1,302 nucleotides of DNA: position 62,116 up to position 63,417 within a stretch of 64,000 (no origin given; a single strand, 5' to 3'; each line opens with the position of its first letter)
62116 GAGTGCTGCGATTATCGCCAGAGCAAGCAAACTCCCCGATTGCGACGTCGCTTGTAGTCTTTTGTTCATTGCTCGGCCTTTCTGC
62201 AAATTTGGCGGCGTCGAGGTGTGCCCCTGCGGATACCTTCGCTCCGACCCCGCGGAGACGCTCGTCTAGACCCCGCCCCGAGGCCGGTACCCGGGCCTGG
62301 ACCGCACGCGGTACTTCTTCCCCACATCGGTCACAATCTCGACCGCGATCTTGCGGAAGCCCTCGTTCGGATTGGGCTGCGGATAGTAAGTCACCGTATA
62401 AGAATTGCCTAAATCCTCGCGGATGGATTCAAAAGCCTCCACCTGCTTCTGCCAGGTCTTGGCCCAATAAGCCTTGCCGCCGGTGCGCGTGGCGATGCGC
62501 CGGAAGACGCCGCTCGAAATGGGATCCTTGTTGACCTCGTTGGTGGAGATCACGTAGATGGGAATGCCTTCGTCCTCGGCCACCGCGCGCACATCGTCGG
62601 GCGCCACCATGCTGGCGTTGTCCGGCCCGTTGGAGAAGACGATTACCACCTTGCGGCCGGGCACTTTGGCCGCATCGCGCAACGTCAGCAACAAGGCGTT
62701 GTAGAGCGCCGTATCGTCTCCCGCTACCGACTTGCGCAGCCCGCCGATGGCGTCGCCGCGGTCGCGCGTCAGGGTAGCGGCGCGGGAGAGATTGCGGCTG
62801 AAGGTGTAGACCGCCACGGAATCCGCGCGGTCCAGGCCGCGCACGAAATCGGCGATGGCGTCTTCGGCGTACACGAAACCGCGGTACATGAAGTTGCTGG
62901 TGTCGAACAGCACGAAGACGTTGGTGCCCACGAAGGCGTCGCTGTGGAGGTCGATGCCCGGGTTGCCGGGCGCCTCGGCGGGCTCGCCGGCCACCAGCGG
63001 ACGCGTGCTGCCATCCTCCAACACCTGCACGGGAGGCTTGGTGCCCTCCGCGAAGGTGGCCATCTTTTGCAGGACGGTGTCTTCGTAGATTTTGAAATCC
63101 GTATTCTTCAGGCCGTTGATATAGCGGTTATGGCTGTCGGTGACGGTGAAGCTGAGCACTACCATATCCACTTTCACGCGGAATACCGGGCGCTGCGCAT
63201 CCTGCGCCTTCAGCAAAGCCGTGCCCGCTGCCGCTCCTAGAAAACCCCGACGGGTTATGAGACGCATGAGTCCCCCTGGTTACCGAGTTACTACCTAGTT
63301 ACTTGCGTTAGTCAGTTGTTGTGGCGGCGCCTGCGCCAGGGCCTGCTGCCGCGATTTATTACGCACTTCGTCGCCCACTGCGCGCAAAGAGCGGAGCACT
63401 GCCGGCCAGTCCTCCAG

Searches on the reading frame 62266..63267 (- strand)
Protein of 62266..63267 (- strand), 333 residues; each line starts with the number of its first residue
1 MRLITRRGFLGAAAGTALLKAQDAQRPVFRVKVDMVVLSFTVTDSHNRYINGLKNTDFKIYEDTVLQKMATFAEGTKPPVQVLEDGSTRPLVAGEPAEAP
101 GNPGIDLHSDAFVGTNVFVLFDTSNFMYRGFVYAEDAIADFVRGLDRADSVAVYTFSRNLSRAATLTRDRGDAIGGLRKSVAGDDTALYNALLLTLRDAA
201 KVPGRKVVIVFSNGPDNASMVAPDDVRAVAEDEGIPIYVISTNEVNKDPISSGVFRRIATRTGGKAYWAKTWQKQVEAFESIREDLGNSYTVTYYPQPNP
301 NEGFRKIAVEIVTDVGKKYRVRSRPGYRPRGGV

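Call 58: search_protein_families(library=pfam, proteins=[window:62266-63267:-], max_evalue=0.0001)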
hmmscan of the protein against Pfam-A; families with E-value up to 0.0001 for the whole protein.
window:62266-63267:- (333 aa): 1 family
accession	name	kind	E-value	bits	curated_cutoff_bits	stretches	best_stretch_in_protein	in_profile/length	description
PF13519.12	VWA_2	-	7.8e-10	39.8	27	1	119-214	3-106/107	von Willebrand factor type A domain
